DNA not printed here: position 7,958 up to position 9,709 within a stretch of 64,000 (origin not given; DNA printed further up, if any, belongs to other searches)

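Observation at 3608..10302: Operon of one ABC ATPase plus four tandem paralogous ABC-2 permeases (A-B-A-B) with an unusual second periplasmic domain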

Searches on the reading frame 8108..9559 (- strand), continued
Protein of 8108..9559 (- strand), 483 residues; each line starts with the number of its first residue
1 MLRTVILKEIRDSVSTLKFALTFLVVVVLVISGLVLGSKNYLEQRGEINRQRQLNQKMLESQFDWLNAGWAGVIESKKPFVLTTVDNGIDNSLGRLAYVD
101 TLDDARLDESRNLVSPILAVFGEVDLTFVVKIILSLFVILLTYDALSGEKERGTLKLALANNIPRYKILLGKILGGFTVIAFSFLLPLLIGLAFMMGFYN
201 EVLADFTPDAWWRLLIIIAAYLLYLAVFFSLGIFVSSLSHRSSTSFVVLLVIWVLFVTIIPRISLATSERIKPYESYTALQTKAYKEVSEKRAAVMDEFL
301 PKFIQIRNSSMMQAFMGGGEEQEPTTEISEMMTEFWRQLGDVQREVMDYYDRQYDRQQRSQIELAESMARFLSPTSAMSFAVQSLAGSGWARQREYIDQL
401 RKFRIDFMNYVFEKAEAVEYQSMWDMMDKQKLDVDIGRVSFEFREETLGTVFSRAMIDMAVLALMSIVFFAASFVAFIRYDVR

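Call 45: search_protein_families(library=pfam, proteins=[L061:7712-9214:+, L064:7671-9221:+, L072:2428-4017:+, L076:2889-4403:+, L081:7420-9066:+, L059:7672-9225:+, L051:7284-8873:+, L084:8302-9864:+], max_evalue=0.01)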
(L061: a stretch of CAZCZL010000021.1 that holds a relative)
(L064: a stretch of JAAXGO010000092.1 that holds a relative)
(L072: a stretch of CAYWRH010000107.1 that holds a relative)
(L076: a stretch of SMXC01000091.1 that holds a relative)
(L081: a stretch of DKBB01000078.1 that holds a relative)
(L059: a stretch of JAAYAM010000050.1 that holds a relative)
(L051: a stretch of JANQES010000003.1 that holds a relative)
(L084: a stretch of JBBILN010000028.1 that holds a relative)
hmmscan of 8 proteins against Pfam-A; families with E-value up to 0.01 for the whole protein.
L061:7712-9214:+ (500 aa): 1 family
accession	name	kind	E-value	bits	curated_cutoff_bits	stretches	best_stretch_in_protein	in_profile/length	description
PF10633.15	NPCBM_assoc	-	8.5e-14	51.9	24.4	1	374-446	2-74/78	NPCBM-associated, NEW3 domain of alpha-galactosidase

L064:7671-9221:+ (516 aa): 1 family
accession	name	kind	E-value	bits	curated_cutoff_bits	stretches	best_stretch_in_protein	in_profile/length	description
PF10633.15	NPCBM_assoc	-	2.2e-11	44.2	24.4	1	390-463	2-75/78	NPCBM-associated, NEW3 domain of alpha-galactosidase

L072:2428-4017:+ (529 aa): 2 families
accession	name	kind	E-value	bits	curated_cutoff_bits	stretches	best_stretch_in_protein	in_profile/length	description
PF10633.15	NPCBM_assoc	-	3e-14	53.4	24.4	1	403-476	2-75/78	NPCBM-associated, NEW3 domain of alpha-galactosidase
PF24916.1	HEAT_GCN1_fung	-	0.0045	17.3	27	1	5-42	27-64/114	Fungal GCN1-like, HEAT repeats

L076:2889-4403:+ (504 aa): 2 families
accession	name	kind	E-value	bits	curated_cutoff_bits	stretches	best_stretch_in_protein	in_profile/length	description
PF10633.15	NPCBM_assoc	-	1.4e-11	44.9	24.4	1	378-451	2-75/78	NPCBM-associated, NEW3 domain of alpha-galactosidase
PF18368.7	Ig_GlcNase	-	0.00048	20.7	26.3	1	113-178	27-90/105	Exo-beta-D-glucosaminidase Ig-fold domain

L081:7420-9066:+ (548 aa): 2 families
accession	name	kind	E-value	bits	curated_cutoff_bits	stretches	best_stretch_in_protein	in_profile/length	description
PF10633.15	NPCBM_assoc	-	9.4e-13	48.6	24.4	1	423-494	3-74/78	NPCBM-associated, NEW3 domain of alpha-galactosidase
PF07705.17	CARDB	-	0.0095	16.6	22.7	0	419-493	13-81/101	CARDB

L059:7672-9225:+ (517 aa): 1 family
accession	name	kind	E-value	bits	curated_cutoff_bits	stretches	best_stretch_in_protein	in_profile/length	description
PF10633.15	NPCBM_assoc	-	3e-10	40.6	24.4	1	393-463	4-74/78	NPCBM-associated, NEW3 domain of alpha-galactosidase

L051:7284-8873:+ (529 aa): 1 family
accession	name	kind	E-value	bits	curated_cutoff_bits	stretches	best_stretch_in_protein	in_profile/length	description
PF10633.15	NPCBM_assoc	-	1.8e-14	54.1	24.4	1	403-476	2-75/78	NPCBM-associated, NEW3 domain of alpha-galactosidase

L084:8302-9864:+ (520 aa): 2 families
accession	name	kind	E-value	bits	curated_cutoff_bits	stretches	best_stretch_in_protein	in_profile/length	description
PF03572.23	Peptidase_S41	-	1.5e-25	90.1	24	1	181-349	1-165/165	Peptidase family S41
PF11918.13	Peptidase_S41_N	-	1.1e-13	51.8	26.6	1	72-172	17-123/129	N-terminal domain of Peptidase_S41 in eukaryotic IRBP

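Call 49: search_protein_families(library=ncbifam, proteins=[L061:7712-9214:+, L076:2889-4403:+, L043:12177-13688:+, L059:7672-9225:+], max_evalue=0.1)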
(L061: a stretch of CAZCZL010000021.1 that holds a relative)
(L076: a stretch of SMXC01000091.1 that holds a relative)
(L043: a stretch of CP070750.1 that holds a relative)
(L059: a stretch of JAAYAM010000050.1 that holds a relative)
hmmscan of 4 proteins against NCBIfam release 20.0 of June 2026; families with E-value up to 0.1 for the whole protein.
L061:7712-9214:+ (500 aa): 3 families
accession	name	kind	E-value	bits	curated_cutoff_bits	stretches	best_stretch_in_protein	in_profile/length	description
TIGR00999.1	8a0102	subfamily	0.00017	20.8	319.3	1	42-89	29-76/271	CzcB/NccB family metal efflux transporter periplasmic adaptor subunit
TIGR01730.1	RND_mfp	subfamily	0.01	14.8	94.9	1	35-88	62-119/322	efflux RND transporter periplasmic adaptor subunit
NF033506.0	PACE-CTERM-PROT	exception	0.055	12.1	110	1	376-444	380-447/627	putative S-layer protein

L076:2889-4403:+ (504 aa): 4 families
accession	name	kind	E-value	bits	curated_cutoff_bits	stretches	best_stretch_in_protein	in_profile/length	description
TIGR00999.1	8a0102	subfamily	0.00011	21.4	319.3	1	46-93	29-76/271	CzcB/NccB family metal efflux transporter periplasmic adaptor subunit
NF002939.0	PRK03598.1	equivalog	0.0025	17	393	1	46-107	117-180/332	secretion protein HlyD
TIGR00998.1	8a0101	subfamily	0.0028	16.7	390.8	1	46-116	117-187/334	EmrA/EmrK family multidrug efflux transporter periplasmic adaptor subunit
TIGR01730.1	RND_mfp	subfamily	0.0084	15.1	94.9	1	45-92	72-119/322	efflux RND transporter periplasmic adaptor subunit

L043:12177-13688:+ (503 aa): 4 families
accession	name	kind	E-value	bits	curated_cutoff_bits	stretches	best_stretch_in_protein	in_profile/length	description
TIGR00999.1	8a0102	subfamily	3.6e-05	23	319.3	1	44-93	28-77/271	CzcB/NccB family metal efflux transporter periplasmic adaptor subunit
TIGR01730.1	RND_mfp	subfamily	0.0018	17.3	94.9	1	41-93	69-121/322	efflux RND transporter periplasmic adaptor subunit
NF000272.2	OqxA_adapt_sub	exception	0.015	14.2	835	1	44-93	113-162/391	multidrug efflux RND transporter periplasmic adaptor subunit OqxA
NF007785.0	PRK10476.1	equivalog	0.052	12.4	376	1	45-110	123-188/347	multidrug transporter subunit MdtN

L059:7672-9225:+ (517 aa): 3 families
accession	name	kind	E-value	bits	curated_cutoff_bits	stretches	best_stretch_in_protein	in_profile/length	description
TIGR02059.1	swm_rep_I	domain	0.0026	17.9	40.1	1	171-248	20-97/101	cyanobacterial long protein repeat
TIGR01730.1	RND_mfp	subfamily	0.0047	15.9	94.9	1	46-106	72-132/322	efflux RND transporter periplasmic adaptor subunit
TIGR00998.1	8a0101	subfamily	0.032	13.2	390.8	1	36-115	100-185/334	EmrA/EmrK family multidrug efflux transporter periplasmic adaptor subunit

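Call 57: search_dna_similar(query=window:8108-9559:-, collection=plasmids, mode=protein, max_evalue=0.001, max_rows=25)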
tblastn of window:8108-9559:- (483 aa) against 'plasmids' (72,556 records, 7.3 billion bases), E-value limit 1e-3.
Records with a match: 99; places in all: 100; records where one place covers at least 80% of the query: 0.
Best place of each record, by identity: <60% 99.
By first word of the organism name: Ralstonia 92; Sinorhizobium 2; Hymenobacter 2; Mesorhizobium 1; Variovorax 1; Novosphingobium 1.
By predicted mobility (MOB-suite, as given by PLSDB): mobilizable 85; non-mobilizable 12; conjugative 2.
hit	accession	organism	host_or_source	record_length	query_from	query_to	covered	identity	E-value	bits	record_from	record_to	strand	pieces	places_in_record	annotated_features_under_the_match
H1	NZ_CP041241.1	Sinorhizobium mexicanum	Acaciella angustissima,cell culture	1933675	124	245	25%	33.6%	1e-5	56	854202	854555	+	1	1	none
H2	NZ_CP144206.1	Sinorhizobium chiapasense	mixed culture,rhizosphere soil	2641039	124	245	25%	31.2%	7e-4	50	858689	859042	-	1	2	none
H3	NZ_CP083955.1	Mesorhizobium sp. B2-1-1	cell culture,soil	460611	124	245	25%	30.5%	2e-4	52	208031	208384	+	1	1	ABC transporter permease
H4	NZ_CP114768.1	Hymenobacter canadensis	whole organism,lake water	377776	48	175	27%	27.6%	8e-7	60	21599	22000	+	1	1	DUF3526 domain-containing protein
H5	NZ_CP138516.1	Variovorax paradoxus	Legume root,PacBio whole genome assembly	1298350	43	174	27%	25.7%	6e-4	50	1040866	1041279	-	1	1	none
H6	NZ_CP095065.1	Hymenobacter volaticus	single cell,air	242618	81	191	23%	28.8%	4e-6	57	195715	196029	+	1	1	DUF3526 domain-containing protein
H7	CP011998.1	Ralstonia solanacearum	ginger,cell culture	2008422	125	196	15%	43.1%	8e-4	50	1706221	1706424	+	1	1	membrane protein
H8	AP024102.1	Ralstonia solanacearum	-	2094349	125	196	15%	43.1%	8e-4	50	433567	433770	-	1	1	ABC transporter permease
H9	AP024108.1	Ralstonia solanacearum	-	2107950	125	196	15%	43.1%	8e-4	50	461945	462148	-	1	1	ABC transporter permease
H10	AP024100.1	Ralstonia solanacearum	-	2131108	125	196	15%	43.1%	8e-4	50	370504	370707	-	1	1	ABC transporter permease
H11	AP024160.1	Ralstonia solanacearum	Zingiber officinale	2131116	125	196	15%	43.1%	8e-4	50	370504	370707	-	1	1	ABC transporter permease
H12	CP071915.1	Ralstonia solanacearum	Pogostemon cablin,Single strain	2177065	125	196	15%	43.1%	8e-4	50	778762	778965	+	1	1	ABC transporter permease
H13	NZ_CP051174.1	Ralstonia pseudosolanacearum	Whole organism,tomato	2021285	125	196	15%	43.1%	9e-4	50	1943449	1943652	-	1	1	none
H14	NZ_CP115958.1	Ralstonia pseudosolanacearum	Solanum lycopersicum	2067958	125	196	15%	43.1%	9e-4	50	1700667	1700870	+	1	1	none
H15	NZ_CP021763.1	Ralstonia pseudosolanacearum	Solanum lycopersicum,Tomato with ...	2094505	125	196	15%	43.1%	9e-4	50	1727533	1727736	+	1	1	none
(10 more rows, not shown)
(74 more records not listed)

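Call 58: get_annotated_region(hit=H4, flank=7000)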
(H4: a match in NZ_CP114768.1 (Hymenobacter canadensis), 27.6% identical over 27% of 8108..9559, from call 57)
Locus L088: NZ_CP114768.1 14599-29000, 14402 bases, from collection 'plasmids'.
description: Hymenobacter canadensis strain PAMC 29467 plasmid unnamed1, complete sequence
organism: Hymenobacter canadensis (NCBI taxid 2999067)
taxonomy: Bacteria; Bacteroidota; Cytophagia; Cytophagales; Hymenobacteraceae; Hymenobacter; Hymenobacter canadensis
host: -; source: whole organism,lake water; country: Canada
typing (MOB-suite, as given by PLSDB): non-mobilizable
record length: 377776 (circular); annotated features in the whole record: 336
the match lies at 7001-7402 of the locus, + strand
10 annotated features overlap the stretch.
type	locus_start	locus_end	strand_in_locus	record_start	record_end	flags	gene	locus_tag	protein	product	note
CDS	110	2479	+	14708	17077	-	-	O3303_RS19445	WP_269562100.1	ATP-binding protein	-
CDS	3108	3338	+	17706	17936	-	-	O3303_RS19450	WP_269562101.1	hypothetical protein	-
CDS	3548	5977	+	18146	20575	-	-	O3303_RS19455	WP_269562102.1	TonB-dependent receptor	GO:0015891 - siderophore transport [Evidence IEA]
CDS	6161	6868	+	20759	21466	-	-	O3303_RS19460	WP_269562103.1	ATP-binding cassette domain-containing protein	-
CDS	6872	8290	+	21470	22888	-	-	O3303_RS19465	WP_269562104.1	DUF3526 domain-containing protein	-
CDS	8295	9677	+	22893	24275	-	-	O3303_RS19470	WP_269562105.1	DUF3526 domain-containing protein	-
CDS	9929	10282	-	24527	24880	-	-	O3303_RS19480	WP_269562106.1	cyclophilin-like fold protein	-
CDS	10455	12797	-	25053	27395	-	-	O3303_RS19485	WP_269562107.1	xanthine dehydrogenase family protein molybdopterin-binding subunit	-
CDS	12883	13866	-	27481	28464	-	-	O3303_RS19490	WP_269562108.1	xanthine dehydrogenase family protein subunit M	-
CDS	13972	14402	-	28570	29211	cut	-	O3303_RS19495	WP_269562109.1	2Fe-2S iron-sulfur cluster-binding protein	-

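Call 59: get_annotated_region(hit=H6, flank=7000)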
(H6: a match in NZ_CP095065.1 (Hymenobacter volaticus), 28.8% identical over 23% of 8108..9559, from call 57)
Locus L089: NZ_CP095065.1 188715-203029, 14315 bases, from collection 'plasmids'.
description: Hymenobacter volaticus strain 5420 S-77 plasmid unnamed4, complete sequence
organism: Hymenobacter volaticus (NCBI taxid 2932254)
taxonomy: Bacteria; Bacteroidota; Cytophagia; Cytophagales; Hymenobacteraceae; Hymenobacter; Hymenobacter volaticus
host: -; source: single cell,air; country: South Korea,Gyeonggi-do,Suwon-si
typing (MOB-suite, as given by PLSDB): non-mobilizable
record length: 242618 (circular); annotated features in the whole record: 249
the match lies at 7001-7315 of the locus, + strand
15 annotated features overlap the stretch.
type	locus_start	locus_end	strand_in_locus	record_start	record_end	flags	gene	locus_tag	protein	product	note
CDS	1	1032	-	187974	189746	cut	-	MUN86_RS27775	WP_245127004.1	histidine kinase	GO:0000160 - phosphorelay signal transduction system [Evidence IEA]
CDS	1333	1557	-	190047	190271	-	-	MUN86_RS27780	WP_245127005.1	hypothetical protein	-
CDS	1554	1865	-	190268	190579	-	-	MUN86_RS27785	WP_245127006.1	hypothetical protein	-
CDS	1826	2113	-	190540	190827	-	-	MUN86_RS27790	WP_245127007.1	hypothetical protein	-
CDS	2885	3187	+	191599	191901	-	-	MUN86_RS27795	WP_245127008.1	hypothetical protein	-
CDS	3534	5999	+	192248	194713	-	-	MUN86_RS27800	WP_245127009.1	TonB-dependent receptor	GO:0015891 - siderophore transport [Evidence IEA]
CDS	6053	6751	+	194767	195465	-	-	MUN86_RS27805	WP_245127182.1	ABC transporter ATP-binding protein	-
CDS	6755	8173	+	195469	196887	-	-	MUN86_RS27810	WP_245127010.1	DUF3526 domain-containing protein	-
CDS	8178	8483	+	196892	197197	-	-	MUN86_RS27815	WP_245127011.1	hypothetical protein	-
CDS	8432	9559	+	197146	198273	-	-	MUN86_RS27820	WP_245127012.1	DUF3526 domain-containing protein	-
CDS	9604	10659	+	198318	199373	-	-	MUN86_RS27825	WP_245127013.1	M14 family metallopeptidase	-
CDS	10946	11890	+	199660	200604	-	-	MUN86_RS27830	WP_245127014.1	helix-turn-helix transcriptional regulator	GO:0006355 - regulation of DNA-templated transcription [Evidence IEA]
CDS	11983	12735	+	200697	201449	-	-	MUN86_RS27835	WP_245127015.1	SDR family oxidoreductase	-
CDS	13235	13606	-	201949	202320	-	-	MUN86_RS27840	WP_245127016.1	cupin domain-containing protein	-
CDS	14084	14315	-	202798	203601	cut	-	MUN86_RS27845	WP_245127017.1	alpha/beta hydrolase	-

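Call 65: search_protein_families(library=pfam, proteins=[L050:437-1003:+, L050:4252-4767:+, L074:3056-5320:+, L047:2839-3180:+, L047:7555-7869:+, L045:2394-2723:+, L045:5235-6359:+, L066:6899-9214:+, L066:11521-12825:+, L016:11612-13888:+], max_evalue=0.001)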
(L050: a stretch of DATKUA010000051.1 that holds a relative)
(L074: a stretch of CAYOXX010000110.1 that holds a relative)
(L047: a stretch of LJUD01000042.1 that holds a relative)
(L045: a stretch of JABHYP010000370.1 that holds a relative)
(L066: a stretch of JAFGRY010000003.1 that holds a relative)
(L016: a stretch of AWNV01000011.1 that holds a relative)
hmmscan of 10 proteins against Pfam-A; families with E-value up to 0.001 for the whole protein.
L050:437-1003:+ (188 aa): 4 families
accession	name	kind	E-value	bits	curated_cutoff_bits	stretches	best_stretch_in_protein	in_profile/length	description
PF00578.27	AhpC-TSA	-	9.3e-19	68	26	1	16-140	1-123/124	AhpC/TSA family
PF08534.16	Redoxin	-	2.5e-16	60.2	26.6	1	17-152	3-143/148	Redoxin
PF13905.12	Thioredoxin_8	-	1.2e-06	29.2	27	1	43-135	3-91/94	Thioredoxin-like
PF13098.12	Thioredoxin_2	-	1.5e-05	25.7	27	1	43-144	7-95/104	Thioredoxin-like domain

L050:4252-4767:+ (171 aa): 2 families
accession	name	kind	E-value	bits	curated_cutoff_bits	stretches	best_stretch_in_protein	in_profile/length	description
PF01243.27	PNPOx_N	-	2e-11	44.7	28.1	1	19-128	1-98/120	Pyridoxamine 5'-phosphate oxidase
PF12900.13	Pyridox_ox_2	-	5.4e-06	26.9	27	1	21-152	3-134/140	Pyridoxamine 5'-phosphate oxidase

L074:3056-5320:+ (754 aa): 4 families
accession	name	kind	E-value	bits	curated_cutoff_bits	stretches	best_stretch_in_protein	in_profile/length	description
PF03176.21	MMPL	-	7e-35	121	20.5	2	453-745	36-305/333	MMPL family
PF12349.14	Sterol-sensing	-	2.3e-17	63.7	22.3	2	243-365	10-135/153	Sterol-sensing domain of SREBP cleavage-activation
PF00873.25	ACR_tran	-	2e-09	36.2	28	1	573-735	320-482/1021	AcrB/AcrD/AcrF family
PF02460.24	Patched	-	6.5e-09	36.2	23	2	249-363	36-154/156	Patched SSD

L047:2839-3180:+ (113 aa): 0 families

L047:7555-7869:+ (104 aa): 1 family
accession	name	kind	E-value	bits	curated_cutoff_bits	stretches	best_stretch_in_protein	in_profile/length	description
PF01906.23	YbjQ_1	-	1.2e-39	135.5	23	1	1-103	1-103/103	Putative heavy-metal-binding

L045:2394-2723:+ (109 aa): 3 families
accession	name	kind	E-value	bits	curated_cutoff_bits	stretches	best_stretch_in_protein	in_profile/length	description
PF13601.12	HTH_34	-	6.5e-28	97.2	27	1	26-103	2-79/80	Winged helix DNA-binding domain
PF01022.26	HTH_5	-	0.00018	21.7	22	1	44-69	21-46/47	Bacterial regulatory protein, arsR family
PF13412.12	HTH_24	-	0.00072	19.5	21.9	0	44-69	23-48/48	Winged helix-turn-helix DNA-binding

L045:5235-6359:+ (374 aa): 1 family
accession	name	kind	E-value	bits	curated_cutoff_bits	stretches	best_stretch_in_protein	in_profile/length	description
PF01408.29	GFO_IDH_MocA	-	0.0007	20.7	24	0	82-170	27-115/120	Oxidoreductase family, NAD-binding Rossmann fold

L066:6899-9214:+ (771 aa): 7 families
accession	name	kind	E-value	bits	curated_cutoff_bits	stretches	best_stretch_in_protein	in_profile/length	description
PF03577.20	Peptidase_C69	-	3.5e-15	56.4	23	1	27-265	2-238/402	Peptidase family C69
PF07719.23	TPR_2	-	1.8e-07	31.2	27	1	725-756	3-34/34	Tetratricopeptide repeat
PF00515.34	TPR_1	-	9.3e-06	25.7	27.8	1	729-756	7-34/34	Tetratricopeptide repeat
PF13428.12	TPR_14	-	1.6e-05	25.6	23.5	0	724-763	2-41/44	Tetratricopeptide repeat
PF11954.13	DUF3471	-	2.3e-05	25.2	29.3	0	570-645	9-89/103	Domain of unknown function (DUF3471)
PF13181.12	TPR_8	-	0.00017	22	25.7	0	725-756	3-34/34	Tetratricopeptide repeat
PF13414.12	TPR_11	-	0.0006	19.9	26.8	0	730-756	1-27/42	TPR repeat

L066:11521-12825:+ (434 aa): 0 families

L016:11612-13888:+ (758 aa): 3 families
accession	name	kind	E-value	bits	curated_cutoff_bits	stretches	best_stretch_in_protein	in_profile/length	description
PF00324.27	AA_permease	-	1.6e-42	146.2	24.6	1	20-431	1-420/470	Amino acid permease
PF13520.12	AA_permease_2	-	7.8e-41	140.8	27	1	16-430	1-403/427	Amino acid permease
PF00582.32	Usp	-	1.2e-27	97.7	24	2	483-613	4-141/141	Universal stress protein family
